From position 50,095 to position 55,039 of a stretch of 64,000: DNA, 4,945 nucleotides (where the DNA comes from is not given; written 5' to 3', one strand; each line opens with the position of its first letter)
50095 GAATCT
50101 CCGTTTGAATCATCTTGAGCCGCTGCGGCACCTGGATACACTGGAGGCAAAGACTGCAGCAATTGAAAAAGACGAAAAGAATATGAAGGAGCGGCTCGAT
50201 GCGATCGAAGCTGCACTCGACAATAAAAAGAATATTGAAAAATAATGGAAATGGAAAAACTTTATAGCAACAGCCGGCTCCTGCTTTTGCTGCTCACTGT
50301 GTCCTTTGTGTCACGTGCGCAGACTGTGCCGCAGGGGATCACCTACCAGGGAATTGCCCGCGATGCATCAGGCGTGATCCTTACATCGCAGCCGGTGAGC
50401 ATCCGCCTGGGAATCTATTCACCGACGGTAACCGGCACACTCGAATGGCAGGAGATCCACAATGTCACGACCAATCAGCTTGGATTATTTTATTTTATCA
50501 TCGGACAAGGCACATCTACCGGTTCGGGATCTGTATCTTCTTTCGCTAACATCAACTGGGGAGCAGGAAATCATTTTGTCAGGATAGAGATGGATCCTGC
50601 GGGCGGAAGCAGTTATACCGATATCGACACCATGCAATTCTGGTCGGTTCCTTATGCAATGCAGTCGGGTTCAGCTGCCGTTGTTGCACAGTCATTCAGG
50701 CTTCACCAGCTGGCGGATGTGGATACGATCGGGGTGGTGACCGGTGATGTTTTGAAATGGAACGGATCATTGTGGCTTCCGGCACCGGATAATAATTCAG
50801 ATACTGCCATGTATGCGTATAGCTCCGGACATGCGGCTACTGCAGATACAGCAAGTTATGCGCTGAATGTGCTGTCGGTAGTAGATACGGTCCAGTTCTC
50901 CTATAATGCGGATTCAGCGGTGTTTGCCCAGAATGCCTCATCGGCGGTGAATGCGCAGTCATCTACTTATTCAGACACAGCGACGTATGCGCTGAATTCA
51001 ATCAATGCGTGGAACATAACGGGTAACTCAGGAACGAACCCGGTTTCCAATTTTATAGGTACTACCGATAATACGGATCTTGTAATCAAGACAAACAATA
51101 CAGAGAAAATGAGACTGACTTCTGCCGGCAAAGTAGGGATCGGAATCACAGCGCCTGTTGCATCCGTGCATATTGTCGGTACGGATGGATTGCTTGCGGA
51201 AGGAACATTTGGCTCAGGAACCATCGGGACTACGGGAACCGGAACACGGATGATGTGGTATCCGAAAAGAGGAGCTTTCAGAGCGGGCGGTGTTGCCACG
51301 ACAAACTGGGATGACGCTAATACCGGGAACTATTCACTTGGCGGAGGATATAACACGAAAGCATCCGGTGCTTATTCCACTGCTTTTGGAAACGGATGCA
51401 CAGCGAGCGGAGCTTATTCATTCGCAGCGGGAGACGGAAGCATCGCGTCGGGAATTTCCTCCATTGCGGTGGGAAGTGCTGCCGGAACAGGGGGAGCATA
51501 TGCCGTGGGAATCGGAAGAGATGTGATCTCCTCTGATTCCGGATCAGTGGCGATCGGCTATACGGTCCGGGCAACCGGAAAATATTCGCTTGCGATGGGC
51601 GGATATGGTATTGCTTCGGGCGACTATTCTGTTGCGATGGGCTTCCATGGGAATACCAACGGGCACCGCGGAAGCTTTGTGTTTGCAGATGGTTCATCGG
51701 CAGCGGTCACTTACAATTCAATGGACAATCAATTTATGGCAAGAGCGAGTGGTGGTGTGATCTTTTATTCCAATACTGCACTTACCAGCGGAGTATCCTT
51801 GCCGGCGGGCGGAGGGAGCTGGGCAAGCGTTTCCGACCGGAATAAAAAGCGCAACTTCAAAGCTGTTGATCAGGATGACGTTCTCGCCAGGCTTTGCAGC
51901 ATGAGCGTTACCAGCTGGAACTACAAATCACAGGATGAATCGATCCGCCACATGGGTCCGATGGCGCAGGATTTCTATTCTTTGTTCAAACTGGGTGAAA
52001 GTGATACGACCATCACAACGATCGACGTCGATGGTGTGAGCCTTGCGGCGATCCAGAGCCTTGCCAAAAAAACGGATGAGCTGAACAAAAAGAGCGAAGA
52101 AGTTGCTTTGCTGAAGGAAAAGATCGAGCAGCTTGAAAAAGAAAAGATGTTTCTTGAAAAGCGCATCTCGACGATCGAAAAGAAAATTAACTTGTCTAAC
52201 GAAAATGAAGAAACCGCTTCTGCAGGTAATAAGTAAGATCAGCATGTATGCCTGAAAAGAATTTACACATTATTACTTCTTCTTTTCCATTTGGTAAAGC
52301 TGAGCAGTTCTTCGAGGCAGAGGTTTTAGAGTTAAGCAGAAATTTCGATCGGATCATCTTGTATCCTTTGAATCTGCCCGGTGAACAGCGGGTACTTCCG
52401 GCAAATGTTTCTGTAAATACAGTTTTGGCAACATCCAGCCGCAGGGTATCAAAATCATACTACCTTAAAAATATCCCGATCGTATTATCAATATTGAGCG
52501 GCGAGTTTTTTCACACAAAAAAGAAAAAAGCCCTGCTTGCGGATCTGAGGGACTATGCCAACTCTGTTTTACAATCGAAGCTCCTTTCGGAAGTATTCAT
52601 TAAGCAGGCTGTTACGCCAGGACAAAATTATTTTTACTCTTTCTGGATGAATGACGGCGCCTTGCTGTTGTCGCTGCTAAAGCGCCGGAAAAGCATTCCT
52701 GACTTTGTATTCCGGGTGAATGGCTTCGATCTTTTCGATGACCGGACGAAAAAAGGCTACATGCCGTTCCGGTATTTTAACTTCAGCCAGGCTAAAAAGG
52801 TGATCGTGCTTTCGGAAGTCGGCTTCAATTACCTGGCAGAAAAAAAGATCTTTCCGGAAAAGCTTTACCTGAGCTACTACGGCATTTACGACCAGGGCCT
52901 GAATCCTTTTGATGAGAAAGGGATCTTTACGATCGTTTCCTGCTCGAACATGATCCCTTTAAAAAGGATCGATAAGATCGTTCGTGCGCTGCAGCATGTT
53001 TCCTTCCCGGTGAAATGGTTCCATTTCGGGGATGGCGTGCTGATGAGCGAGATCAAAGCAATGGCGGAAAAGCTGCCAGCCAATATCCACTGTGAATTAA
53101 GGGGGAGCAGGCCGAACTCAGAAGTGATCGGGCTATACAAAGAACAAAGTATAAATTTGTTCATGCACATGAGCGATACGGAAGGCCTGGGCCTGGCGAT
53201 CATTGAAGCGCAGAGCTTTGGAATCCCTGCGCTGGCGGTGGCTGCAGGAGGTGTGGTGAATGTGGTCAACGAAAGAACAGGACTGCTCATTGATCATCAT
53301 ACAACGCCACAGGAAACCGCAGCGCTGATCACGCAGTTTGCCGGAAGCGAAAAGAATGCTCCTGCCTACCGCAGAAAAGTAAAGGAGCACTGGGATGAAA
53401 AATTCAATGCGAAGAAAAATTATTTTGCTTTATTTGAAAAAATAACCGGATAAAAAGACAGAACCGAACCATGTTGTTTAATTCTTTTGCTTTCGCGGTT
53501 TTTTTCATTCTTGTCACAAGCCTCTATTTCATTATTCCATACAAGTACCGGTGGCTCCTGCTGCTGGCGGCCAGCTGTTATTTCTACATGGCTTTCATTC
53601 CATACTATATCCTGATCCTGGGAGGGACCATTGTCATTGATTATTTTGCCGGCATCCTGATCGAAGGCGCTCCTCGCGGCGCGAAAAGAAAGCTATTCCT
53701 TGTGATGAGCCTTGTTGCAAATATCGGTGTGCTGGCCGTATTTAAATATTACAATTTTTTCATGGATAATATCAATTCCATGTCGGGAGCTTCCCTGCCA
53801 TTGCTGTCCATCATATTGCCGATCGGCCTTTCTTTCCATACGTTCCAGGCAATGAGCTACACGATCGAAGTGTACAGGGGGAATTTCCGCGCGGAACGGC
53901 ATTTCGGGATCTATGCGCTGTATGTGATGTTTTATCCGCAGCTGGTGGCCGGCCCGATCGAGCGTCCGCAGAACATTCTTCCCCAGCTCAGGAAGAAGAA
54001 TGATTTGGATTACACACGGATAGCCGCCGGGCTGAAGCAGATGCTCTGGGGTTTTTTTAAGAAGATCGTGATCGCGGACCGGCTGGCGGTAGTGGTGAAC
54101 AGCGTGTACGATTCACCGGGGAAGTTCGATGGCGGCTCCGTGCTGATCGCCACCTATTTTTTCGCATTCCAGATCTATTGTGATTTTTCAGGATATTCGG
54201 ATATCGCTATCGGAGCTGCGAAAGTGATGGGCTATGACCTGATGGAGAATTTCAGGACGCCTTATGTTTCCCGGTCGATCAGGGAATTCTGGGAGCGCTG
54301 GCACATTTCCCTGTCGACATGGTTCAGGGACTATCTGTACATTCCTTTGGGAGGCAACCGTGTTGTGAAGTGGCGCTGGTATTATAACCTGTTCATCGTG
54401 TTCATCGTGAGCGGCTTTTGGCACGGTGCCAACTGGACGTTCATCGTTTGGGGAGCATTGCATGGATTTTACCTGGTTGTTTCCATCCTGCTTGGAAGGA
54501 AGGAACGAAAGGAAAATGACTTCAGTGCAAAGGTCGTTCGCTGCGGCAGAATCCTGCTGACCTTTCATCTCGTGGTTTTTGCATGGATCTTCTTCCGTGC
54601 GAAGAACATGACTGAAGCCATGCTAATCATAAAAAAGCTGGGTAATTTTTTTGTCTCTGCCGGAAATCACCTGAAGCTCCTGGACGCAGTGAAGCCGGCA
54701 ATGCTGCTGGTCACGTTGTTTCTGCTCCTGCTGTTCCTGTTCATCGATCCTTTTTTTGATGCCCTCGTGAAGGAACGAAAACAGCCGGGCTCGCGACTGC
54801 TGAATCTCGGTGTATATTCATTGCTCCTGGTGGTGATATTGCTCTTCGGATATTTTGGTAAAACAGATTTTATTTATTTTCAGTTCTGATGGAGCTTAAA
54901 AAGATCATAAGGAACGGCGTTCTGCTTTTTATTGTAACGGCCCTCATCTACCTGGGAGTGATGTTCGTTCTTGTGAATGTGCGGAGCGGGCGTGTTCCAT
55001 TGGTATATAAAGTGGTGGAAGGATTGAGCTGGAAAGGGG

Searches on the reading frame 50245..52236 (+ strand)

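Call 27: search_protein_families(library=pfam, proteins=[window:50245-52236:+], max_evalue=0.001)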
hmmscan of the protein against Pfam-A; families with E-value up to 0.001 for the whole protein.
window:50245-52236:+ (663 aa): 2 families
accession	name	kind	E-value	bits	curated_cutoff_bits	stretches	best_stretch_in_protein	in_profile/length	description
PF13884.11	Peptidase_S74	-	2.2e-11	44.3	22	1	530-581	1-53/58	Chaperone of endosialidase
PF05658.19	YadA_head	-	3.1e-06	27.8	25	1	443-467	1-25/27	YadA head domain repeat (2 copies)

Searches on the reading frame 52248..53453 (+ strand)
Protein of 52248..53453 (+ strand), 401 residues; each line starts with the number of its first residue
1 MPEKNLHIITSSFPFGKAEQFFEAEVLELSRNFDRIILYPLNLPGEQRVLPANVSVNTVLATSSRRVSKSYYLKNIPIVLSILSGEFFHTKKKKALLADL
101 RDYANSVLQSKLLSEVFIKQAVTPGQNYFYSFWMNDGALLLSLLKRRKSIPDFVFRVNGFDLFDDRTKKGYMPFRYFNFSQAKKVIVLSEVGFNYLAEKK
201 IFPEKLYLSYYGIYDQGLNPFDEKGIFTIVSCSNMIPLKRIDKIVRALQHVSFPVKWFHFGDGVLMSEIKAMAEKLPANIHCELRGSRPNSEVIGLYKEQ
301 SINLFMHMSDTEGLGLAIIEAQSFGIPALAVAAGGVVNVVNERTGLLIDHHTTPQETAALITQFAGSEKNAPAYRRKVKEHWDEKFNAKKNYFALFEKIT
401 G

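Call 55: search_protein_families(library=pfam, proteins=[window:52248-53453:+], max_evalue=0.00001)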
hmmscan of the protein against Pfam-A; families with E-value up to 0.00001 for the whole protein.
window:52248-53453:+ (401 aa): 2 families
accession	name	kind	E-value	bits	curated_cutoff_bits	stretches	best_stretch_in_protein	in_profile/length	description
PF00534.26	Glycos_transf_1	-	3.2e-17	63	26.4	1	228-374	17-165/172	Glycosyl transferases group 1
PF13692.12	Glyco_trans_1_4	-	2e-11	44.8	27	1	228-363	3-138/142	Glycosyl transferases group 1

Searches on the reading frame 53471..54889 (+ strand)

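Call 55: search_protein_families(library=pfam, proteins=[window:53471-54889:+], max_evalue=0.00001)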
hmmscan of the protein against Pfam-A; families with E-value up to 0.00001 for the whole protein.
window:53471-54889:+ (472 aa): 1 family
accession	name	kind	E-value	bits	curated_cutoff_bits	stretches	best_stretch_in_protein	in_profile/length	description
PF03062.24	MBOAT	-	6.6e-28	98.4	27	1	148-349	84-305/337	MBOAT, membrane-bound O-acyltransferase family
